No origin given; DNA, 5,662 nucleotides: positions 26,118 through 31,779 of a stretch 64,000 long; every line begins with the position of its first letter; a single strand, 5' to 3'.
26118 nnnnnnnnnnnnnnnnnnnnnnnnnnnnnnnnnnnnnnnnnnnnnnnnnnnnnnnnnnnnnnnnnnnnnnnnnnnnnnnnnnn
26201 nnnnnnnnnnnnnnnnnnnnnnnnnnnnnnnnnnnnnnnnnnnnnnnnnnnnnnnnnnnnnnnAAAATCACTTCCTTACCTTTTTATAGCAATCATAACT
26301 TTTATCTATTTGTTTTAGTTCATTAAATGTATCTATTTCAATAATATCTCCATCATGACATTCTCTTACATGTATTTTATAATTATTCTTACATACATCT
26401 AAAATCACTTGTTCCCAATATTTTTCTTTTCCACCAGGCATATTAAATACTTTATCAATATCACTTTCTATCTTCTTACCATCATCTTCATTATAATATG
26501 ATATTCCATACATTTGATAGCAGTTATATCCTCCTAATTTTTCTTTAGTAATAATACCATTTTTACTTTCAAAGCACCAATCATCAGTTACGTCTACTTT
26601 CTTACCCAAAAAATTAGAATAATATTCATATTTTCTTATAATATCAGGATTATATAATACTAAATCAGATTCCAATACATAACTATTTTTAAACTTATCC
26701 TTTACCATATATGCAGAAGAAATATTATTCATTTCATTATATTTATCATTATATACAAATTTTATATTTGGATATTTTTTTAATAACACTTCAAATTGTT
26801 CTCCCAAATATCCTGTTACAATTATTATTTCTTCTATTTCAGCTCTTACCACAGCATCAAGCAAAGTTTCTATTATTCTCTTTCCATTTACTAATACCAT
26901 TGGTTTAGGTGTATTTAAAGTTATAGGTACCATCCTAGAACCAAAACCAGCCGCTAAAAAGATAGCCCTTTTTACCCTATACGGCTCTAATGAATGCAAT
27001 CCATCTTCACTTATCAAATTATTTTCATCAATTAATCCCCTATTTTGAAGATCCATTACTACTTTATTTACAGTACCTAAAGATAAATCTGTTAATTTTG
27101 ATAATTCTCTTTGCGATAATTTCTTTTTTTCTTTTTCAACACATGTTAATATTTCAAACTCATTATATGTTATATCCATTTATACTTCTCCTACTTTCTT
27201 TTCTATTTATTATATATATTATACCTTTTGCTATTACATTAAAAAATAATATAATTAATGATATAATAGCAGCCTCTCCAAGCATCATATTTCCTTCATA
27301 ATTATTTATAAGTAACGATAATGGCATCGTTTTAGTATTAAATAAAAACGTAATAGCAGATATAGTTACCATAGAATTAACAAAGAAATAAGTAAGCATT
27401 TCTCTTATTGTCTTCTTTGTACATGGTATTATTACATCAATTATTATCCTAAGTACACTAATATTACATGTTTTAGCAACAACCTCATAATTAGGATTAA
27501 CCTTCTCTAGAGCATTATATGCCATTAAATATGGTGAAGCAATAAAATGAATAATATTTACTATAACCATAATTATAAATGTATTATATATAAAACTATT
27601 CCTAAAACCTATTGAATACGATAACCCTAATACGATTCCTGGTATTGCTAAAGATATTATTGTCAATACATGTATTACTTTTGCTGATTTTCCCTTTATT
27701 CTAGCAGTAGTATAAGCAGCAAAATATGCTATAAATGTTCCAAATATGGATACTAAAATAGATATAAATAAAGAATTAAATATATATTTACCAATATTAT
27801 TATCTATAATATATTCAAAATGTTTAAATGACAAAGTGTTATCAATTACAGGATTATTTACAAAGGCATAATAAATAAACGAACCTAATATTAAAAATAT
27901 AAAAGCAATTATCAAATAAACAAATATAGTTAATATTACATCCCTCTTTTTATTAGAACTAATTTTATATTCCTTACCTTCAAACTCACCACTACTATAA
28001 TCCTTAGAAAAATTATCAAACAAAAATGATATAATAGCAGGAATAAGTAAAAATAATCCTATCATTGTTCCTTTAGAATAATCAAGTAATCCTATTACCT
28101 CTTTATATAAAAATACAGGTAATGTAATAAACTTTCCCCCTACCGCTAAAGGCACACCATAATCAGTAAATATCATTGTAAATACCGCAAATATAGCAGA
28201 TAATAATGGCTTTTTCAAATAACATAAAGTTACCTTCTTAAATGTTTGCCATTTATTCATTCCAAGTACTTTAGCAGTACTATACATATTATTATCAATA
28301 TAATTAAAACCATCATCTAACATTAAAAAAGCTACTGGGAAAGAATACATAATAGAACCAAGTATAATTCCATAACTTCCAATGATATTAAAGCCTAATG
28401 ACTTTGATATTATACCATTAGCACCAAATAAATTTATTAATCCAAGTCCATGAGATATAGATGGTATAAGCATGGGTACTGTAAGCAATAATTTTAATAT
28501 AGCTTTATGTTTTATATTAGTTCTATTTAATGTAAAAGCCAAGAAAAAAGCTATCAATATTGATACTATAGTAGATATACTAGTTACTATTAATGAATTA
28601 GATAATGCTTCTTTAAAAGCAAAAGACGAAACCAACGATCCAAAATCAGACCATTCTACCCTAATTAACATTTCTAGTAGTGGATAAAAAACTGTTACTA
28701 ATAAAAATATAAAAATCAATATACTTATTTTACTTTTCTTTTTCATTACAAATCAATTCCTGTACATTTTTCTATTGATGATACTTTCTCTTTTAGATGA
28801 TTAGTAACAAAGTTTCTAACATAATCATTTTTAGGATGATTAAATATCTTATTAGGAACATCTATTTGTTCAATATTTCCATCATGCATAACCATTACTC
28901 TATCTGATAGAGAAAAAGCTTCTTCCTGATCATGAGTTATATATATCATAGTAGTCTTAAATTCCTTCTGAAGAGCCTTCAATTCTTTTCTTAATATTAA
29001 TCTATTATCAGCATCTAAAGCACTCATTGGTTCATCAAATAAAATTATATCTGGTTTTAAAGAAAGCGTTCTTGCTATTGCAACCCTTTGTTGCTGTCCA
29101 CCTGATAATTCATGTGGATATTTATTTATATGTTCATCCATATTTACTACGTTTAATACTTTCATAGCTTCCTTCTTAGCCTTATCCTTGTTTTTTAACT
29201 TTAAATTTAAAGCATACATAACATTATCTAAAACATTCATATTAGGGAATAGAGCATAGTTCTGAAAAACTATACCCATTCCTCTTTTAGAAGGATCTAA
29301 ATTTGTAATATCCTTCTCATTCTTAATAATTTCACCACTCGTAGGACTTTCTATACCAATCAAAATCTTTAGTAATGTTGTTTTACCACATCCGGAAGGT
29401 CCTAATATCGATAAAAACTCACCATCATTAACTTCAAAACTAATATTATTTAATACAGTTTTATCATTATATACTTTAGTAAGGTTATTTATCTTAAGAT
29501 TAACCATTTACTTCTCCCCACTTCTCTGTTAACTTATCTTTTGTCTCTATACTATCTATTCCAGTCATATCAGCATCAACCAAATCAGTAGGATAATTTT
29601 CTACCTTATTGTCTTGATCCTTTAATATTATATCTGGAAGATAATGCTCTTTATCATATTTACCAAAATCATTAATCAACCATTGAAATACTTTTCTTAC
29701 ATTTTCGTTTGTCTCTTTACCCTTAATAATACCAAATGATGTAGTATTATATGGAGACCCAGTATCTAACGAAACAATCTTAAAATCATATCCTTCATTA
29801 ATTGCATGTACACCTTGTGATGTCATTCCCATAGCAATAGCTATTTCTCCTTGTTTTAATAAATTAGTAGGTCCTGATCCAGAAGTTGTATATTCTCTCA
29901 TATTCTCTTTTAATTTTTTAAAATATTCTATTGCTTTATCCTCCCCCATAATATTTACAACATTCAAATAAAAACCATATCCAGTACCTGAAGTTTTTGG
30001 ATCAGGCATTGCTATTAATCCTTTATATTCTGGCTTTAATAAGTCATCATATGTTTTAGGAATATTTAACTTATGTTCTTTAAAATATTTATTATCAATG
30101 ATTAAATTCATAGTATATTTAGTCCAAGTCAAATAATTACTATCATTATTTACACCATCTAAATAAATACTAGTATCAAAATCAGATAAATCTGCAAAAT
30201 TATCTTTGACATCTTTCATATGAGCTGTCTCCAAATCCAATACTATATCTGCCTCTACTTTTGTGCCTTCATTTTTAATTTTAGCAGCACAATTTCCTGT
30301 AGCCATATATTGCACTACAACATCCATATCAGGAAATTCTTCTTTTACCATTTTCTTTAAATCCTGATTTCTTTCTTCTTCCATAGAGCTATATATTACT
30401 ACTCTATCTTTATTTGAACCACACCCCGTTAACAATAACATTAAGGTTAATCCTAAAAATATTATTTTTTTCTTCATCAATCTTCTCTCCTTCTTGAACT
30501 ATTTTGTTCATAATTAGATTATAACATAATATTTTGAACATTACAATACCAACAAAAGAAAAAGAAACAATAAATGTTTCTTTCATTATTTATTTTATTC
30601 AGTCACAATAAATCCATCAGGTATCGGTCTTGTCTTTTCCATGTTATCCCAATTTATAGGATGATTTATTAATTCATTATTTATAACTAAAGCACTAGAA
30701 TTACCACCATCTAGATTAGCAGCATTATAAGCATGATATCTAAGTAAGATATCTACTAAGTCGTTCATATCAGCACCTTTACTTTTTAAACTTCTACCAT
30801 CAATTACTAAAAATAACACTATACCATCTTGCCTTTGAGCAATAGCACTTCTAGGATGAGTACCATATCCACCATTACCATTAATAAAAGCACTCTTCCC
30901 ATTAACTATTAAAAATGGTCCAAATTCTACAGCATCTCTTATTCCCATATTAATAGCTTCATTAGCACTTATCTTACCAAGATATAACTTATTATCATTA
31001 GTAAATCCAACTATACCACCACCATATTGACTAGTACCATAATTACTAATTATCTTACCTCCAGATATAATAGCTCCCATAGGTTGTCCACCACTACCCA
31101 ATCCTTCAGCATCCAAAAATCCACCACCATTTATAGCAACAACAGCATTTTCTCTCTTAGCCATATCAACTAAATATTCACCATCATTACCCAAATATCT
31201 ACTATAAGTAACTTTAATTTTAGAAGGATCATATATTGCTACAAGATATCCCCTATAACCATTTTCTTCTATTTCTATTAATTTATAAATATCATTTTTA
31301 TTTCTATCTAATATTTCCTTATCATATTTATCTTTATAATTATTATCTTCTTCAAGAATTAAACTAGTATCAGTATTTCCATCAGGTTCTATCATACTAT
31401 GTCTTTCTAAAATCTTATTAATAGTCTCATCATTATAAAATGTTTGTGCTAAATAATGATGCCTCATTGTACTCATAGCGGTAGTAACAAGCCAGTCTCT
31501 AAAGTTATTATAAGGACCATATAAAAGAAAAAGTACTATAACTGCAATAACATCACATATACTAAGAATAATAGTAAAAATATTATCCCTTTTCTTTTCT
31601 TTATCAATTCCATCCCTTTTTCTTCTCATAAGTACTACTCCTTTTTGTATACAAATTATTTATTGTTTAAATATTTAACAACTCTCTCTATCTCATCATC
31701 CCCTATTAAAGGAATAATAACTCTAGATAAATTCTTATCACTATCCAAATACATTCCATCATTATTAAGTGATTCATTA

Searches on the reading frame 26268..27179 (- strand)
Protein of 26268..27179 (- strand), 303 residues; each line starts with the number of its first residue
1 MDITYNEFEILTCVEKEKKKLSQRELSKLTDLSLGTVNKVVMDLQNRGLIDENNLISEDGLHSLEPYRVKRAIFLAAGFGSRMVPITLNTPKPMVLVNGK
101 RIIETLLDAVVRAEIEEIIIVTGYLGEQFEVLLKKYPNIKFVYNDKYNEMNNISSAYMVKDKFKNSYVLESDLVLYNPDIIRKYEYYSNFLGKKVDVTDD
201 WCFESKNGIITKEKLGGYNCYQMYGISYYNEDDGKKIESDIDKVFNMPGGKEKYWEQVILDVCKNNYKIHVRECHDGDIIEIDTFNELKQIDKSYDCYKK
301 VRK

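Call 5: search_protein_families(library=pfam, proteins=[window:26268-27179:-], max_evalue=0.001)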
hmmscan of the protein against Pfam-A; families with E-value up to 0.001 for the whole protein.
window:26268-27179:- (303 aa): 5 families
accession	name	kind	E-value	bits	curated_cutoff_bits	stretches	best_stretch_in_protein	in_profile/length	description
PF00483.29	NTP_transferase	-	2.2e-12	47.6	21.2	1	72-184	2-115/245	Nucleotidyl transferase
PF12804.13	NTP_transf_3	-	2.6e-10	41.1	27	1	72-183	1-106/160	MobA-like NTP transferase domain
PF13412.12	HTH_24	-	2.4e-07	30.6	21.9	1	5-50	3-47/48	Winged helix-turn-helix DNA-binding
PF12802.13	MarR_2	-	8.6e-06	26.3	27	1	2-51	2-51/61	MarR family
PF01047.28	MarR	-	0.00035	20.8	24.6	1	3-51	1-48/59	MarR family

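Call 6: search_protein_families(library=ncbifam, proteins=[window:26268-27179:-], max_evalue=0.001)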
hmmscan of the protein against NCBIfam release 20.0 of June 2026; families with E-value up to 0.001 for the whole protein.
window:26268-27179:- (303 aa): 33 families (the best 25 are shown)
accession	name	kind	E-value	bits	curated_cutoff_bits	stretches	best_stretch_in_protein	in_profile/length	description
TIGR03992.1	Arch_glmU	subfamily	1.6e-16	60.2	292.1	1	71-191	2-125/393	bifunctional sugar-1-phosphate nucleotidylyltransferase/acetyltransferase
NF045761.1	NAMPUrTaseMurU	equivalog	6.7e-15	55.6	250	1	71-134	2-65/226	N-acetylmuramate alpha-1-phosphate uridylyltransferase MurU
NF041313.1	UDPGP_AglF_Halo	equivalog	6.9e-13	48.6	400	1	71-162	2-94/234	UTP--glucose-1-phosphate uridylyltransferase AglF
TIGR01208.1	rmlA_long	equivalog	2e-10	40.1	320.25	1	72-180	2-108/353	glucose-1-phosphate thymidylyltransferase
NF041135.1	IPPtranDIPPsyn_Thcocales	equivalog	2.5e-10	39.9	580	1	71-182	2-110/419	bifunctional L-myo-inositol-1-phosphate cytidylyltransferase/CDP-L-myo-inositol myo-inositolphosphotransferase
NF045665.1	NTPtran_DVU1551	equivalog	3.1e-10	39.6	315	1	72-149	3-74/359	DVU_1551 family NTP transferase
TIGR01099.1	galU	equivalog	3.5e-10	39.9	326.8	1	69-123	1-55/261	UTP--glucose-1-phosphate uridylyltransferase GalU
TIGR03310.1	matur_MocA_YgfJ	equivalog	2.2e-09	37.6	186.45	1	72-184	2-111/188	molybdenum cofactor cytidylyltransferase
NF045697.1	MurNAcPUrMurU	equivalog_domain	4.8e-09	36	370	1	74-147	2-76/229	N-acetylmuramate alpha-1-phosphate uridylyltransferase MurU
NF041173.1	Sug_nt_acttase_Thmprot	equivalog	5.7e-09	35.4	600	1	71-199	2-133/405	bifunctional sugar-1-phosphate nucleotidylyltransferase/acetyltransferase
NF052502.1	man1P_GTase_Rv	exception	6.5e-09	35.1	440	1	72-133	3-64/352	mannose-1-phosphate guanylyltransferase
NF049965.1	GlMnHpPGnyltfHddC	equivalog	6.4e-08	32.5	300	1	71-173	2-106/221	D-glycero-D-manno-heptose 1-phosphate guanosyltransferase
NF001947.0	PRK00725.1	subfamily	1.3e-07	30.8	470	1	71-185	18-129/426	glucose-1-phosphate adenylyltransferase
TIGR02091.1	glgC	equivalog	3.5e-07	29.6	424.9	1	72-159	3-87/364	glucose-1-phosphate adenylyltransferase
TIGR02623.1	G1P_cyt_trans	equivalog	5.6e-07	29.3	300.25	1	71-133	2-64/255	glucose-1-phosphate cytidylyltransferase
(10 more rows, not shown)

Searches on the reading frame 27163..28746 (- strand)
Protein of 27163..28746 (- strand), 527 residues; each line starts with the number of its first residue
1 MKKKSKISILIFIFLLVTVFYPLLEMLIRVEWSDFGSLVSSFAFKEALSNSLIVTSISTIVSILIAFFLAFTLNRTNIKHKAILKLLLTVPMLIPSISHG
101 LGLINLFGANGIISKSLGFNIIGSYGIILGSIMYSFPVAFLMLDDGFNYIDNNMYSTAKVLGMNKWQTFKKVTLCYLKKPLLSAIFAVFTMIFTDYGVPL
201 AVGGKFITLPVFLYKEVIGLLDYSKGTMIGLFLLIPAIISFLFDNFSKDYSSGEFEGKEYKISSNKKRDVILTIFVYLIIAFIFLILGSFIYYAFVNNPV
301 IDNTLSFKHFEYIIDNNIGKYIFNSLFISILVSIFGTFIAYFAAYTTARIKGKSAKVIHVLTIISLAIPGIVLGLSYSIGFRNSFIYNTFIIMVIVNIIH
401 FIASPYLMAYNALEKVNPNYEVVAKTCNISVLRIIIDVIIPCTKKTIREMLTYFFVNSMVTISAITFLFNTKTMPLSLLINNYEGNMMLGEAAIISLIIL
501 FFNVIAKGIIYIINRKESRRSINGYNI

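Call 5: search_protein_families(library=pfam, proteins=[window:27163-28746:-], max_evalue=0.001)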
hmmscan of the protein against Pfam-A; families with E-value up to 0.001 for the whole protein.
window:27163-28746:- (527 aa): 1 family
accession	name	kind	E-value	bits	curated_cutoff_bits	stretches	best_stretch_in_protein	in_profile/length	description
PF00528.27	BPD_transp_1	-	9.7e-20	71.5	26.4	2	336-516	1-181/184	Binding-protein-dependent transport system inner membrane component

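Call 6: search_protein_families(library=ncbifam, proteins=[window:27163-28746:-], max_evalue=0.001)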
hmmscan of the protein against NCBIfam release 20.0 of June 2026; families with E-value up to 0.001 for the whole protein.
window:27163-28746:- (527 aa): 28 families (the best 25 are shown)
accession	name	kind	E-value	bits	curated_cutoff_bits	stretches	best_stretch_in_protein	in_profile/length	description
TIGR03262.1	PhnU2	equivalog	1.5e-107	360.5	593.25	1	8-520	7-539/546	putative 2-aminoethylphosphonate ABC transporter permease subunit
TIGR01581.1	Mo_ABC_porter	hypoth_equivalog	3.2e-34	118.4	210.3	2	26-217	1-200/225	ABC transporter permease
TIGR02141.1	modB_ABC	equivalog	2.3e-27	96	182.6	2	51-243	3-201/208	molybdate ABC transporter permease subunit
NF006954.0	PRK09433.1-5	equivalog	3.4e-26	92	821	1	6-513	6-521/530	thiamine/thiamine pyrophosphate ABC transporter permease ThiP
NF006952.0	PRK09433.1-3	equivalog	3.2e-24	85.6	679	1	4-516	13-530/534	thiamine/thiamine pyrophosphate ABC transporter permease ThiP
NF040839.1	tungstate_WtpB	equivalog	3.3e-22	79.3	340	1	9-217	7-218/251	tungstate ABC transporter permease WtpB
TIGR01253.1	thiP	equivalog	4.7e-21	75.4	395.1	1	49-505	50-514/519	thiamine/thiamine pyrophosphate ABC transporter permease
NF006951.0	PRK09433.1-2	equivalog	9.3e-21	74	788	1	13-506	24-521/535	thiamine/thiamine pyrophosphate ABC transporter permease ThiP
TIGR00969.1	3a0106s02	subfamily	6.6e-19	68.4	240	1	6-243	21-265/272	sulfate ABC transporter permease subunit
TIGR02139.1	permease_CysT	equivalog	1.1e-15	57.9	246.1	1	13-245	14-256/265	sulfate ABC transporter permease subunit CysT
NF006939.0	PRK09421.1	equivalog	1.8e-15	57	262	1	46-199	10-168/230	molybdate ABC transporter permease subunit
NF006953.0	PRK09433.1-4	equivalog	2.6e-15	56.3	970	1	37-510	45-525/536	thiamine/thiamine pyrophosphate ABC transporter permease ThiP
TIGR03255.1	PhnV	equivalog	1.3e-13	51.2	358.7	2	269-504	17-255/270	2-aminoethylphosphonate ABC transport system, membrane component PhnV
NF043074.1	MMSYN1_0196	equivalog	3.8e-13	49.4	350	2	8-195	22-205/277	spermidine/putrescine ABC transporter permease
NF006955.0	PRK09433.2-3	equivalog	4e-13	48.8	801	1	12-502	22-526/543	thiamine/thiamine pyrophosphate ABC transporter permease ThiP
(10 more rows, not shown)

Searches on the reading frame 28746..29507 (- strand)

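Call 5: search_protein_families(library=pfam, proteins=[window:28746-29507:-], max_evalue=0.001)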
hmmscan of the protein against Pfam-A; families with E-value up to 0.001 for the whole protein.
window:28746-29507:- (253 aa): 4 families
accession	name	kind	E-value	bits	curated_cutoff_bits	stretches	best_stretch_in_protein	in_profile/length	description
PF00005.33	ABC_tran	-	9.5e-38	130.3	25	1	19-161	1-136/137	ABC transporter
PF03215.21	Rad17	-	7.5e-07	29.7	23.8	1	11-150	27-168/186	Rad17 P-loop domain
PF02463.25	SMC_N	-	8e-07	29.1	40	1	28-197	23-202/220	RecF/RecN/SMC N terminal domain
PF13304.12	AAA_21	-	0.0002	22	27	0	33-49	3-19/304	AAA domain, putative AbiEii toxin, Type IV TA system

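Call 6: search_protein_families(library=ncbifam, proteins=[window:28746-29507:-], max_evalue=0.001)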
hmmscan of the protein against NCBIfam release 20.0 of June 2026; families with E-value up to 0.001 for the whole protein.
window:28746-29507:- (253 aa): 189 families (the best 25 are shown)
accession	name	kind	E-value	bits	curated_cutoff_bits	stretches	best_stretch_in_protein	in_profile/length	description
TIGR03265.1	PhnT2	equivalog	6.6e-97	324.9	457.7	1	3-242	4-245/353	putative 2-aminoethylphosphonate ABC transporter ATP-binding protein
NF043075.1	MMSYN1_0197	equivalog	3.1e-89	299.3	550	1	4-235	3-234/341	spermidine/putrescine ABC transporter ATP-binding protein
NF006987.0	PRK09452.1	equivalog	7.3e-89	298.1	482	1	4-236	18-250/378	spermidine/putrescine ABC transporter ATP-binding protein PotA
NF008653.0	PRK11650.1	subfamily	1.2e-82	277.9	432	1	1-235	1-236/357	sn-glycerol-3-phosphate ABC transporter ATP-binding protein UgpC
TIGR01187.1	potA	subfamily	2.1e-77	260.4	355.6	1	34-237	1-204/325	polyamine ABC transporter ATP-binding protein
TIGR00968.1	3a0106s01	subfamily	2.1e-77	259.9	342.75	1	5-235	2-232/237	sulfate ABC transporter ATP-binding protein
NF040840.2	tungstate_WtpC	equivalog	3e-76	256.9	440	1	4-235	2-232/347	tungstate ABC transporter ATP-binding protein WtpC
NF040933.2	ABC_arch_GlcV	equivalog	8.1e-76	255.2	450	1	2-238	1-248/357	glucose ABC transporter ATP-binding protein GlcV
NF008105.0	PRK10851.1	equivalog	2.3e-75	253.5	502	1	3-241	2-246/362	sulfate/thiosulfate ABC transporter ATP-binding protein CysA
NF008513.0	PRK11432.1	equivalog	3.7e-75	253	496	1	4-236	7-239/351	ferric ABC transporter ATP-binding protein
NF008233.0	PRK11000.1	equivalog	5.2e-74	249.3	568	1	1-235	1-235/369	maltose/maltodextrin ABC transporter ATP-binding protein MalK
TIGR03258.1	PhnT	equivalog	1e-72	245.2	499.15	1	4-244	9-252/359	2-aminoethylphosphonate ABC transport system ATP-binding subunit PhnT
TIGR01186.1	proV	subfamily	2.7e-71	240.6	326.6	1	16-247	6-243/363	betaine/proline/choline family ABC transporter ATP-binding protein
NF008621.0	PRK11607.1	equivalog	2.8e-63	214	613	1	4-235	20-251/377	putrescine ABC transporter ATP-binding subunit PotG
NF040729.1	ABC_ATP_SaoA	equivalog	2.3e-61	207.4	360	1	4-211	2-210/248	ABC transporter ATP-binding protein SaoA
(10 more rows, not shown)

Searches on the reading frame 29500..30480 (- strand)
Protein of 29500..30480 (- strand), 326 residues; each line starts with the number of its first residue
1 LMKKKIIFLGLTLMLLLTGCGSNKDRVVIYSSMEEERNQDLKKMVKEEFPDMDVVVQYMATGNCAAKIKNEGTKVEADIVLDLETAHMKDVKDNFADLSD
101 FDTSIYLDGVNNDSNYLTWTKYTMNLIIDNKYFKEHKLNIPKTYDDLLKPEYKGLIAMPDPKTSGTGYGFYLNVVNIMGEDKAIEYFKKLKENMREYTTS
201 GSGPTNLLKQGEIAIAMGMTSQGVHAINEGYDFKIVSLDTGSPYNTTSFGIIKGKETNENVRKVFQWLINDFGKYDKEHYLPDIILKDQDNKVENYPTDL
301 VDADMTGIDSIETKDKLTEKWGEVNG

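Call 5: search_protein_families(library=pfam, proteins=[window:29500-30480:-], max_evalue=0.001)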
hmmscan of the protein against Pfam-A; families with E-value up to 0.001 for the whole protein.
window:29500-30480:- (326 aa): 4 families
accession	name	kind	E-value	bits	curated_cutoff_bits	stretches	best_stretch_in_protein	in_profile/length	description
PF01547.30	SBP_bac_1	-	1.2e-16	62.1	26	1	40-270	9-302/307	Bacterial extracellular solute-binding protein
PF13416.11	SBP_bac_8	-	2.4e-16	60.8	27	1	44-259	5-233/279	Bacterial extracellular solute-binding protein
PF13343.11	SBP_bac_6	-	1.3e-15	58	24.6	1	77-257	4-191/245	Bacterial extracellular solute-binding protein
PF13531.11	SBP_bac_11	-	2e-08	34.7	25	1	50-263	24-207/227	Bacterial extracellular solute-binding protein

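Call 6: search_protein_families(library=ncbifam, proteins=[window:29500-30480:-], max_evalue=0.001)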
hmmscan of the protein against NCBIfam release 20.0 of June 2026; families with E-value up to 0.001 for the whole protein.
window:29500-30480:- (326 aa): 6 families
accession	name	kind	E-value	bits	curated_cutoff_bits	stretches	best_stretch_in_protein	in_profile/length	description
TIGR03261.1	phnS2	equivalog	3.2e-47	161.2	392.75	1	13-322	9-326/334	putative 2-aminoethylphosphonate ABC transporter substrate-binding protein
NF011620.1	PRK15046.1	equivalog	1.5e-19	70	310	1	16-270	16-274/334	2-aminoethylphosphonate ABC transporter substrate-binding protein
TIGR03227.1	PhnS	equivalog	5e-18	65.1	395.3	1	23-270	33-285/360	2-aminoethylphosphonate ABC transporter substrate-binding protein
TIGR01254.1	sfuA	subfamily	5.7e-15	55.4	93.4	1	27-269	7-251/306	thiamine ABC transporter substrate-binding protein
TIGR01276.1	thiB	equivalog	6.5e-06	25.6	317.15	1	41-229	32-223/324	thiamine ABC transporter substrate binding subunit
NF058647.1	lipo_LytA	equivalog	0.00058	20.1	110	0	4-47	2-44/107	acidic lipoprotein LytA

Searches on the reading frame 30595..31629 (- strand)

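Call 5: search_protein_families(library=pfam, proteins=[window:30595-31629:-], max_evalue=0.001)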
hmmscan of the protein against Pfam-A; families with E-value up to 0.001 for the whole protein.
window:30595-31629:- (344 aa): 1 family
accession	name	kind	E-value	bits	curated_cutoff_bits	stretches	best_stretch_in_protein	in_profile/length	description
PF09992.14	NAGPA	-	1.1e-40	140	25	1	161-343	2-169/169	Phosphodiester glycosidase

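Call 6: search_protein_families(library=ncbifam, proteins=[window:30595-31629:-], max_evalue=0.001)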
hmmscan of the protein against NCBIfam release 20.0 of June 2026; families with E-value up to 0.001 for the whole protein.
window:30595-31629:- (344 aa): 0 families
